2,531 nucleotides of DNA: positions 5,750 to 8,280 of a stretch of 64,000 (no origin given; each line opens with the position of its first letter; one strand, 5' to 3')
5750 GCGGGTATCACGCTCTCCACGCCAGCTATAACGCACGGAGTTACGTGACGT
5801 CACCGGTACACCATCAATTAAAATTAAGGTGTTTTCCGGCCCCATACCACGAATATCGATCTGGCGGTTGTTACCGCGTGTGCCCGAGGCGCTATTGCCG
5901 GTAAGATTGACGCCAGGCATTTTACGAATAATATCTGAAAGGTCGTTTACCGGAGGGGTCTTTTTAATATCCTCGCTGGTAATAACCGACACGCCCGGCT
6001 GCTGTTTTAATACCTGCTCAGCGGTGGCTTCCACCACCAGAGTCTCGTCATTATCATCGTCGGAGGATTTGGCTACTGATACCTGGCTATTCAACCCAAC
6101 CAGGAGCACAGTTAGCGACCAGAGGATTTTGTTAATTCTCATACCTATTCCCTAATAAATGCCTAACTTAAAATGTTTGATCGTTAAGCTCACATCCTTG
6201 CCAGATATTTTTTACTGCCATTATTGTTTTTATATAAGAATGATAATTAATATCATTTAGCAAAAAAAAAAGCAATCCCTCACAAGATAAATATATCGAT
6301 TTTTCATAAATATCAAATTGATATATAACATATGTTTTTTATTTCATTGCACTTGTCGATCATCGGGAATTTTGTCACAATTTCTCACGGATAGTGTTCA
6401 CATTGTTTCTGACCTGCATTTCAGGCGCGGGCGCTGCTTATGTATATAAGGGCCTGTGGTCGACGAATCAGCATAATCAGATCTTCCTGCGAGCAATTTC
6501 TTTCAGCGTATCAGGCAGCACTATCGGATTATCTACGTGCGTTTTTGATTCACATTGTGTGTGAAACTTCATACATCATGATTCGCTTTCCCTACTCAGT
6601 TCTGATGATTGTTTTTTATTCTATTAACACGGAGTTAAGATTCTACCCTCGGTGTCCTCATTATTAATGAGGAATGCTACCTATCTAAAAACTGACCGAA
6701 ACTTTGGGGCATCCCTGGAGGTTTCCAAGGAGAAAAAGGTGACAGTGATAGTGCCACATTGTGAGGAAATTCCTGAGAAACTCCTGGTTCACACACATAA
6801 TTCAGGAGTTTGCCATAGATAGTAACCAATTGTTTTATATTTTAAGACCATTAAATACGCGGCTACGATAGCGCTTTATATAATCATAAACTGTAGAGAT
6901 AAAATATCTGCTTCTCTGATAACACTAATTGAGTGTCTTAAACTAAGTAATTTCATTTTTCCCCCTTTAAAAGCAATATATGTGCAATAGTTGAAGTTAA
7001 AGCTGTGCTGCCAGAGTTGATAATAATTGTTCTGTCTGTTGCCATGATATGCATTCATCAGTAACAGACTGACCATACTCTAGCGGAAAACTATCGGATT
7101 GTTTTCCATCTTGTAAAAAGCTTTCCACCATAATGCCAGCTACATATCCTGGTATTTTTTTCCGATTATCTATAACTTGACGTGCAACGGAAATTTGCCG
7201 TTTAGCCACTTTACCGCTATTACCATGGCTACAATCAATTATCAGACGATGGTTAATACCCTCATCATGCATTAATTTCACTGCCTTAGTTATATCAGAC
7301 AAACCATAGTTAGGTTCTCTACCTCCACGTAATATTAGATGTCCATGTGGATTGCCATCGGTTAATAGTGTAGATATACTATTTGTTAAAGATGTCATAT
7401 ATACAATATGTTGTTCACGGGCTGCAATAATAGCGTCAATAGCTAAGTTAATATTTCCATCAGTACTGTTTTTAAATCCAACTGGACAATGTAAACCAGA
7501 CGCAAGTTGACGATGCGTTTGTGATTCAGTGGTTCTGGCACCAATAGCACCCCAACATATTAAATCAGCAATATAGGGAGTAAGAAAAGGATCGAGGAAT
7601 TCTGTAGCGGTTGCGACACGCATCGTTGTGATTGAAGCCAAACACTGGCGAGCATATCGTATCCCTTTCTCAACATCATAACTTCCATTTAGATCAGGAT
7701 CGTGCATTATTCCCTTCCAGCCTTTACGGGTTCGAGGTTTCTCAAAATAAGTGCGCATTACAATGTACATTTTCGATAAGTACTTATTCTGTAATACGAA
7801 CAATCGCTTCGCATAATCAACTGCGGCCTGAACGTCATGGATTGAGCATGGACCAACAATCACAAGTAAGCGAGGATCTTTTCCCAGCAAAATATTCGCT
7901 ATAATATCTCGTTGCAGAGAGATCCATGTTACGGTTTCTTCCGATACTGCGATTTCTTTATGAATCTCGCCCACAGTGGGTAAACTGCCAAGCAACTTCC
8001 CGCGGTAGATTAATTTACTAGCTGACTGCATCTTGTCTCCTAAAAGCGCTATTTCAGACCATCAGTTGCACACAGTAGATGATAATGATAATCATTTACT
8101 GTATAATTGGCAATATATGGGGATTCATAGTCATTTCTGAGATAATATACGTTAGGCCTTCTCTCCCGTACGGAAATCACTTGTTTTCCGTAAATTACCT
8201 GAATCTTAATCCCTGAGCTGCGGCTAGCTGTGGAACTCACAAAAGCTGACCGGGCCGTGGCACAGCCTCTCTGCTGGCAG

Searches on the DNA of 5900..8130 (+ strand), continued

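Call 12: search_dna_similar(query=window:6143-6996:+, collection=ecoli_genomes, mode=distant, max_rows=40, rows=spread)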
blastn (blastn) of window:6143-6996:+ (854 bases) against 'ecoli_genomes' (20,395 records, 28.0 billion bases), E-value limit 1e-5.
Records with a match: 1055; places in all: 1415; records where one place covers at least 80% of the query: 441.
Genomes with a match: 1006 of 5426; with a place that covers at least 80% of the query: 439. Places per genome that has any: lowest 1, median 1, highest 6. On chromosomes: 734 places; on plasmids: 681.
Best place of each record, by identity: >=99% 331; 95-99% 525; 90-95% 1; 80-90% 29; 60-80% 169.
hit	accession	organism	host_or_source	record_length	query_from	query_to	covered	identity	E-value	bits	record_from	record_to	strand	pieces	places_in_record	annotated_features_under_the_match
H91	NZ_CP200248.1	Escherichia coli strain Yu5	-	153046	1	854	100%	100.0%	0e+0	1558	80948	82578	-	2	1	IS1 family transposase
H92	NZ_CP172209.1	Escherichia coli strain GF75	chicken meat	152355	1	854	100%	100.0%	0e+0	1541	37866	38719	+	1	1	none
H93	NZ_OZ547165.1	Escherichia coli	Homo sapiens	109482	1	854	100%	100.0%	0e+0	1541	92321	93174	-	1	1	none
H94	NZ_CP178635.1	Escherichia coli strain VTB96777v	Chicken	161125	1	854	100%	99.8%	0e+0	1532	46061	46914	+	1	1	none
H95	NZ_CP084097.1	Escherichia coli O78 strain 3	Homo sapiens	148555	1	854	100%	99.6%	0e+0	1527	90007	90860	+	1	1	none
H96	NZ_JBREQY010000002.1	Escherichia coli strain 200177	Homo sapiens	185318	1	854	100%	99.6%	0e+0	1527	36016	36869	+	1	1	none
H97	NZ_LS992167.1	Escherichia coli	-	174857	1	854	100%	99.6%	0e+0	1527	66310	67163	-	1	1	none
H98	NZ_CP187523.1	Escherichia coli strain XSLGL-2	Homo sapiens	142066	1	854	100%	99.5%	0e+0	1523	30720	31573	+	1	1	none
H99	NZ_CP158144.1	Escherichia coli strain FDN-11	chicken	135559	1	854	100%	99.2%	0e+0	1509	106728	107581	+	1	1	none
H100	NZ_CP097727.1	Escherichia coli strain MS1050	Chicken heart (Gallus gallus)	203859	1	854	100%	98.2%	0e+0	1478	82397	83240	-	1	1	none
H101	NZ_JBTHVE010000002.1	Escherichia coli strain 11PC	Mink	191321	1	854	100%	98.2%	0e+0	1478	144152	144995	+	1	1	none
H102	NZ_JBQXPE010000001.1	Escherichia coli strain G5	seawater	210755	1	854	100%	98.0%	0e+0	1469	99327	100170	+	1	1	none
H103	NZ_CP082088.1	Escherichia coli strain MS20649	Homo sapiens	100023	1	854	100%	97.9%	0e+0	1485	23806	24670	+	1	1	none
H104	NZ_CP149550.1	Escherichia coli strain 1802D011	Sus scrofa domesticus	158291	1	854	100%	97.9%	0e+0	1485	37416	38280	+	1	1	none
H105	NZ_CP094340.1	Escherichia coli strain W224N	cerebrospinal fluid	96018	1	854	100%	97.8%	0e+0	1480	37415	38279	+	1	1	none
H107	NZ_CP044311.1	Escherichia coli strain RM13752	missing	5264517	2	853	99%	84.7%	0e+0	936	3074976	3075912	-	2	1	none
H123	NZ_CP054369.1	Escherichia coli strain SCU-115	Homo sapiens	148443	2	212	25%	77.8%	1e-37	167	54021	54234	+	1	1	none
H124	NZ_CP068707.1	Escherichia coli strain J53-p1-pV-hybrid-1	conjugation assay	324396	1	116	14%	89.1%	3e-31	146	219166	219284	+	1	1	none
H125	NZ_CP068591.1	Escherichia coli strain EF7-18-58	Gallus gallus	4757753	628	744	14%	76.0%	1e-11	81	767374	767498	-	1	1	IS3 family transposase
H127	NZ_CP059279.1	Escherichia coli strain C7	water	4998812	628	745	14%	74.0%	4e-11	79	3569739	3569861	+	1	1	hypothetical protein | IS3 family transposase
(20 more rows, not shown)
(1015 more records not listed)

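Call 13: get_annotated_region(hit=H107, flank=9000)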
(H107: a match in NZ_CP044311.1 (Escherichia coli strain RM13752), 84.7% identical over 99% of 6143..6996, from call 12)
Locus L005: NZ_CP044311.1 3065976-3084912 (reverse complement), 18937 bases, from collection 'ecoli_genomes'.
description: Escherichia coli strain RM13752 chromosome, complete genome
organism: Escherichia coli strain RM13752 (NCBI taxid 562)
replicon: chromosome; assembly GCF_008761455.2
host: -; source: missing; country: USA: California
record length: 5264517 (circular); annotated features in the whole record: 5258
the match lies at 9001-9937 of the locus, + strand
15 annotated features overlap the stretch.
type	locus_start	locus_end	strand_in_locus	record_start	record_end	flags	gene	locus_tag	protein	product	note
CDS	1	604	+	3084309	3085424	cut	iroB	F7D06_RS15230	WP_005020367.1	salmochelin biosynthesis C-glycosyltransferase IroB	-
CDS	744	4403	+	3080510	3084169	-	iroC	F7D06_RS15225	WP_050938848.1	salmochelin/enterobactin export ABC transporter IroC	-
CDS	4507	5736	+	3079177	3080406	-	iroD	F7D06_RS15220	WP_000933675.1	catecholate siderophore esterase IroD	-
CDS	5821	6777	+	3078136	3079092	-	iroE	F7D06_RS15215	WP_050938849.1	catecholate siderophore esterase IroE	-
CDS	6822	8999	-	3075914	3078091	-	iroN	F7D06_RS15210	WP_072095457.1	siderophore salmochelin receptor IroN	-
CDS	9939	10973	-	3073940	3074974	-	-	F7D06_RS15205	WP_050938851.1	3-deoxy-7-phosphoheptulonate synthase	-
CDS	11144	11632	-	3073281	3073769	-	-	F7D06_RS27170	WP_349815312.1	Tn3 family transposase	-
CDS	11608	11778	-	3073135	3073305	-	-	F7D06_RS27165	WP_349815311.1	Tn3 family transposase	-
CDS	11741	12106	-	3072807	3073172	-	-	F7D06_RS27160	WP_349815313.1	Tn3 family transposase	-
CDS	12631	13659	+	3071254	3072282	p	-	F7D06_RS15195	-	IS110 family transposase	frameshifted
CDS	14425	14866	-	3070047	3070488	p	-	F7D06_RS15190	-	hypothetical protein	frameshifted; internal stop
CDS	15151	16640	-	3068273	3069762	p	-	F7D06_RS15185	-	alpha/beta hydrolase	frameshifted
CDS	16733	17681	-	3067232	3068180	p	-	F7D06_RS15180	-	omptin family outer membrane protease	frameshifted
CDS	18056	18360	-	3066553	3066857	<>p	-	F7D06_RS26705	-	ISNCY family transposase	frameshifted; incomplete; partial in the middle of a contig; missing N-terminus and C-terminus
CDS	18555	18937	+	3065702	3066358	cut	-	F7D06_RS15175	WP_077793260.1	PIG-L deacetylase family protein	-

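Call 14: get_annotated_region(hit=H127, flank=3000)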
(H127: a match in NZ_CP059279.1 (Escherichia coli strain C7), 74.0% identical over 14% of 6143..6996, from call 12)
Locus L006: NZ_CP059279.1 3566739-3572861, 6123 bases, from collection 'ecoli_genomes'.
description: Escherichia coli strain C7 chromosome, complete genome
organism: Escherichia coli strain C7 (NCBI taxid 562)
replicon: chromosome; assembly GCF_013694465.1
host: -; source: water; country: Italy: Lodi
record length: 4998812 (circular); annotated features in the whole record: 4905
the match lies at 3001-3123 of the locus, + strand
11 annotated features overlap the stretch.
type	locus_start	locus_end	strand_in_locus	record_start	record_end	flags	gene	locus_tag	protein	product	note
CDS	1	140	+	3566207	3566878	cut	-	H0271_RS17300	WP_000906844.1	FadR/GntR family transcriptional regulator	-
CDS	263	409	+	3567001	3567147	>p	-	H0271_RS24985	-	IS4 family transposase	incomplete; partial in the middle of a contig; missing C-terminus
CDS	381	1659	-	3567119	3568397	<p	tnpC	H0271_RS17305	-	IS66 family transposase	frameshifted; incomplete; partial in the middle of a contig; missing C-terminus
CDS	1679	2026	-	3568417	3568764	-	tnpB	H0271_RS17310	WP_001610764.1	IS66 family insertion sequence element accessory protein TnpB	TnpB, as the term is used for proteins encoded by IS66 family insertion elements, is considered an accessory protein, ...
CDS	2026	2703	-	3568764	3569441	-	tnpA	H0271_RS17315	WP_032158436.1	IS66-like element accessory protein TnpA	-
CDS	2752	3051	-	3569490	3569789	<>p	-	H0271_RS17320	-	IS3 family transposase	frameshifted; incomplete; partial in the middle of a contig; missing N-terminus and C-terminus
CDS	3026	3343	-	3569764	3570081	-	-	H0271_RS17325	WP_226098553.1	hypothetical protein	-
CDS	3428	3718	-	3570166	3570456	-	-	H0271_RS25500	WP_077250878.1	group II intron maturase-specific domain-containing protein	-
CDS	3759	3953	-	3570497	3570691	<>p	-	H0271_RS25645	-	MFS transporter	internal stop; incomplete; partial in the middle of a contig; missing N-terminus and C-terminus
CDS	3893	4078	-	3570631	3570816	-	-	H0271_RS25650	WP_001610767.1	hypothetical protein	-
CDS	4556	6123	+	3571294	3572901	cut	-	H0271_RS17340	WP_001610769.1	FGGY-family carbohydrate kinase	-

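Call 15: get_annotated_region(hit=H125, flank=3000)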
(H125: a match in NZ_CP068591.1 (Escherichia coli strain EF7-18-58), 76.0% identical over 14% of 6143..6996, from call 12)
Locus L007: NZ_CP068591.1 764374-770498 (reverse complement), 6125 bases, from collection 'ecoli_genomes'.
description: Escherichia coli strain EF7-18-58 chromosome, complete genome
organism: Escherichia coli strain EF7-18-58 (NCBI taxid 562)
replicon: chromosome; assembly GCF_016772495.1
host: Gallus gallus; source: chicken stool; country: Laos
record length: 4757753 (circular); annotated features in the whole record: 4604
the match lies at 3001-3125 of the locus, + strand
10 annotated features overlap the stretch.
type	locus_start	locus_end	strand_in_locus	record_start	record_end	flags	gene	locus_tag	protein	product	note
CDS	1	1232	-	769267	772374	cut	dpdE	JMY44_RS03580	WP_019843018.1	protein DpdE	-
CDS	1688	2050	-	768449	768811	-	queD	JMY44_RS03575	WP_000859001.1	6-carboxytetrahydropterin synthase QueD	-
CDS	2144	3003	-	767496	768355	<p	-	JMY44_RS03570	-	IS3 family transposase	frameshifted; incomplete; partial in the middle of a contig; missing N-terminus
CDS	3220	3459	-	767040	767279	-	-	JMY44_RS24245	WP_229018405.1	hypothetical protein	-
CDS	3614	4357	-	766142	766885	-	-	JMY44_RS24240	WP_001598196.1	IS110 family transposase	-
CDS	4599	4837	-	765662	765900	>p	-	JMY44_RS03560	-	transposase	frameshifted; incomplete; partial in the middle of a contig; missing C-terminus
CDS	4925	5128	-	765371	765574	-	-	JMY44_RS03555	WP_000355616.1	MFS transporter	-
CDS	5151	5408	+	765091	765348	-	-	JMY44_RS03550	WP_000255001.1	surface-adhesin E family protein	-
CDS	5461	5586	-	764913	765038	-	ythA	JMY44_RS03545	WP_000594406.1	protein YthA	-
CDS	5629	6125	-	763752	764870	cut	nanY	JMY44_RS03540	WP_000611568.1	2,7-anhydro-N-acetylneuraminate hydratase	-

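Call 17: search_rna_families(source=window, start=5900, end=7300, threshold=evalue, max_evalue=1)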
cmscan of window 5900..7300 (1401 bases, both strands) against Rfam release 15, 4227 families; matches with E-value up to 1: 0.
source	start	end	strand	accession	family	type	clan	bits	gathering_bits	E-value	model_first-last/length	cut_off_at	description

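Call 24: get_annotated_region(hit=H61, flank=1500)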
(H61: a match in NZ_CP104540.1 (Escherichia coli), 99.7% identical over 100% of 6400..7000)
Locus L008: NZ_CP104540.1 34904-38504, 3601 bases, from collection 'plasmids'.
description: Escherichia coli strain E6 plasmid p1, complete sequence
organism: Escherichia coli (NCBI taxid 562)
taxonomy: Bacteria; Pseudomonadota; Gammaproteobacteria; Enterobacterales; Enterobacteriaceae; Escherichia; Escherichia coli
host: -; source: Poultry,Broiler; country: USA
typing (MOB-suite, as given by PLSDB): conjugative; replicon IncFIB,IncFIC,rep_cluster_2244; relaxase MOBF; mating-pair formation MPF_F
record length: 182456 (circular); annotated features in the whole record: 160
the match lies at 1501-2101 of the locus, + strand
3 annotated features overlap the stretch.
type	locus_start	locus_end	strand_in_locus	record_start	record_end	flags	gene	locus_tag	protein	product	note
predicted_resistance_gene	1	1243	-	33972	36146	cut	iroN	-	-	siderophore salmochelin receptor IroN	predicted by amrfinderplus; class ; identity 100.0%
CDS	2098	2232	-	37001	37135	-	-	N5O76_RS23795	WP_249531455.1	hypothetical protein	-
CDS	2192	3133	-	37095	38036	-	-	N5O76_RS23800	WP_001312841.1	3-deoxy-7-phosphoheptulonate synthase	GO:0009423 - chorismate biosynthetic process [Evidence IEA]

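Call 33: get_annotated_region(hit=H47, flank=3000)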
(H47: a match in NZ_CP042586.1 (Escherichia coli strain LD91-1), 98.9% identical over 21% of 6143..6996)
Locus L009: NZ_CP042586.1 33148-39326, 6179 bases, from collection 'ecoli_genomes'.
description: Escherichia coli strain LD91-1 plasmid pLD91-1-146kb, complete sequence
organism: Escherichia coli strain LD91-1 (NCBI taxid 562)
replicon: plasmid pLD91-1-146kb; assembly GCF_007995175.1
host: -; source: feces; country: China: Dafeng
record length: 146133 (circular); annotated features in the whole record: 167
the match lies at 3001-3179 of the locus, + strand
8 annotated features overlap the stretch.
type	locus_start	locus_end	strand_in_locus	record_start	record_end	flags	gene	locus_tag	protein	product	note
CDS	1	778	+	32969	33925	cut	iroE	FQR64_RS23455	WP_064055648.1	catecholate siderophore esterase IroE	-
CDS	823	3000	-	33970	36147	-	iroN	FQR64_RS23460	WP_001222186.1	siderophore salmochelin receptor IroN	-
CDS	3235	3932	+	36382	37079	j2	-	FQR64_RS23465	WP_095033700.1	IS1-like element IS1B family transposase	programmed frameshift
CDS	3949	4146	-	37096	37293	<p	cvaC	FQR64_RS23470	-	colicin V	incomplete; partial in the middle of a contig; missing C-terminus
CDS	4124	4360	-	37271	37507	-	cvi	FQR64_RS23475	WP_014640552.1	colicin V immunity protein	-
CDS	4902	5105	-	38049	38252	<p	-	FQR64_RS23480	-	hypothetical protein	incomplete; partial in the middle of a contig; missing C-terminus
CDS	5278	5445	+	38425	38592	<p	-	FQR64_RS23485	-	colicin-B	incomplete; partial in the middle of a contig; missing N-terminus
CDS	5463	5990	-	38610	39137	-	cbi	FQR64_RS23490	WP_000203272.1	colicin B immunity protein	-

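Call 34: get_annotated_region(hit=H42, flank=3000)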
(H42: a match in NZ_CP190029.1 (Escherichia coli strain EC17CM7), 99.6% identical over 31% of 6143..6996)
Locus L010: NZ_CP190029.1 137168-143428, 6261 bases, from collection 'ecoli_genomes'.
description: Escherichia coli strain EC17CM7 plasmid pEC17CM7_2, complete sequence
organism: Escherichia coli strain EC17CM7 (NCBI taxid 562)
replicon: plasmid pEC17CM7_2; assembly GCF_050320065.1
host: chicken; source: -; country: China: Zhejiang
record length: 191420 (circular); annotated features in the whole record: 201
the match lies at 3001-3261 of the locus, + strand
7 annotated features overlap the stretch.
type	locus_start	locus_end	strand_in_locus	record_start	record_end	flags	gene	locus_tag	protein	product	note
CDS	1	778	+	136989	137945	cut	iroE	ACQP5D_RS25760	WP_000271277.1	catecholate siderophore esterase IroE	-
CDS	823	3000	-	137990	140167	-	iroN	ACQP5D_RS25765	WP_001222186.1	siderophore salmochelin receptor IroN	-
CDS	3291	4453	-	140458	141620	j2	-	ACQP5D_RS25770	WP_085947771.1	IS3-like element IS3 family transposase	programmed frameshift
CDS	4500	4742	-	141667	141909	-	cvi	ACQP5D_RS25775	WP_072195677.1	colicin V immunity protein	-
CDS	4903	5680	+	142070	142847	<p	-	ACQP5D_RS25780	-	Gfo/Idh/MocA family protein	frameshifted; incomplete; partial in the middle of a contig; missing N-terminus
CDS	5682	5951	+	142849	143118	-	-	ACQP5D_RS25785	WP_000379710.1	SemiSWEET transporter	-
CDS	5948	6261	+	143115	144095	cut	-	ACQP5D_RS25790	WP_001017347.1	flavin-containing monooxygenase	-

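Call 35: get_annotated_region(hit=H39, flank=3000)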
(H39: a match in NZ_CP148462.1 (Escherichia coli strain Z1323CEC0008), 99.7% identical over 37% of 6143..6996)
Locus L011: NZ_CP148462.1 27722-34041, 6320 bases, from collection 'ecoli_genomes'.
description: Escherichia coli strain Z1323CEC0008 plasmid pZ1323CEC0008-2, complete sequence
organism: Escherichia coli strain Z1323CEC0008 (NCBI taxid 562)
replicon: plasmid pZ1323CEC0008-2; assembly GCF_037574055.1
host: Chicken; source: -; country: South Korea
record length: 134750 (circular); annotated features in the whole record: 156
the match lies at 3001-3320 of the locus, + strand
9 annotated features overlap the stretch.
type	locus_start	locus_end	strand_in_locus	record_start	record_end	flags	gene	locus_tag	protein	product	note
CDS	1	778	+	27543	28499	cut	iroE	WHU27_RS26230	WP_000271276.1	catecholate siderophore esterase IroE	-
CDS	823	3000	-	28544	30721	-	iroN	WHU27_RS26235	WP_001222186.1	siderophore salmochelin receptor IroN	-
CDS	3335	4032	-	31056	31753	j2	-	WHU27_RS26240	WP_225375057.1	IS1-like element IS1B family transposase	programmed frameshift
CDS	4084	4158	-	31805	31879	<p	-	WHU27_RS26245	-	colicin V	incomplete; partial in the middle of a contig; missing C-terminus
CDS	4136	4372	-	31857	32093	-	cvi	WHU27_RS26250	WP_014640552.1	colicin V immunity protein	-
CDS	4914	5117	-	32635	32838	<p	-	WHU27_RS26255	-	hypothetical protein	incomplete; partial in the middle of a contig; missing C-terminus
CDS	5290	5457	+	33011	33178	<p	-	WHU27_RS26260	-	colicin-B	incomplete; partial in the middle of a contig; missing N-terminus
CDS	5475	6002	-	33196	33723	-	cbi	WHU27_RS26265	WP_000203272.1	colicin B immunity protein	-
CDS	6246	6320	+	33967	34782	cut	cma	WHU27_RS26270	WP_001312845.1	lipid II-degrading bacteriocin colicin M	-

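Call 36: get_annotated_region(hit=H38, flank=3000)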
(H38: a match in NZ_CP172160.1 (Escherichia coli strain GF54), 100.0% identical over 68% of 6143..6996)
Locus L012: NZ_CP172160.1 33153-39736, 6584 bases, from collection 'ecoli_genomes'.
description: Escherichia coli strain GF54 plasmid pGF54-A, complete sequence
organism: Escherichia coli strain GF54 (NCBI taxid 562)
replicon: plasmid pGF54-A; assembly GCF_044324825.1
host: -; source: chicken meat; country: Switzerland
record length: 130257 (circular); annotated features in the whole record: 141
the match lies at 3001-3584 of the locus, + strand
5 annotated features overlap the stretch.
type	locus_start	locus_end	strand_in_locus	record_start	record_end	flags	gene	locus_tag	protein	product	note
CDS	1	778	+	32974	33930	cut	iroE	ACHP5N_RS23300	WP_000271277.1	catecholate siderophore esterase IroE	-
CDS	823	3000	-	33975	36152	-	iroN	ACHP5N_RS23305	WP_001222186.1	siderophore salmochelin receptor IroN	-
CDS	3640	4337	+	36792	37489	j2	-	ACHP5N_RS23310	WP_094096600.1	IS1-like element IS1A family transposase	programmed frameshift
CDS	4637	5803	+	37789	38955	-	sopA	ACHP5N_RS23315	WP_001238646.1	plasmid-partitioning protein SopA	-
CDS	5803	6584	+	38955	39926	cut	-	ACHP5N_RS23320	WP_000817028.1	ParB/RepB/Spo0J family plasmid partition protein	-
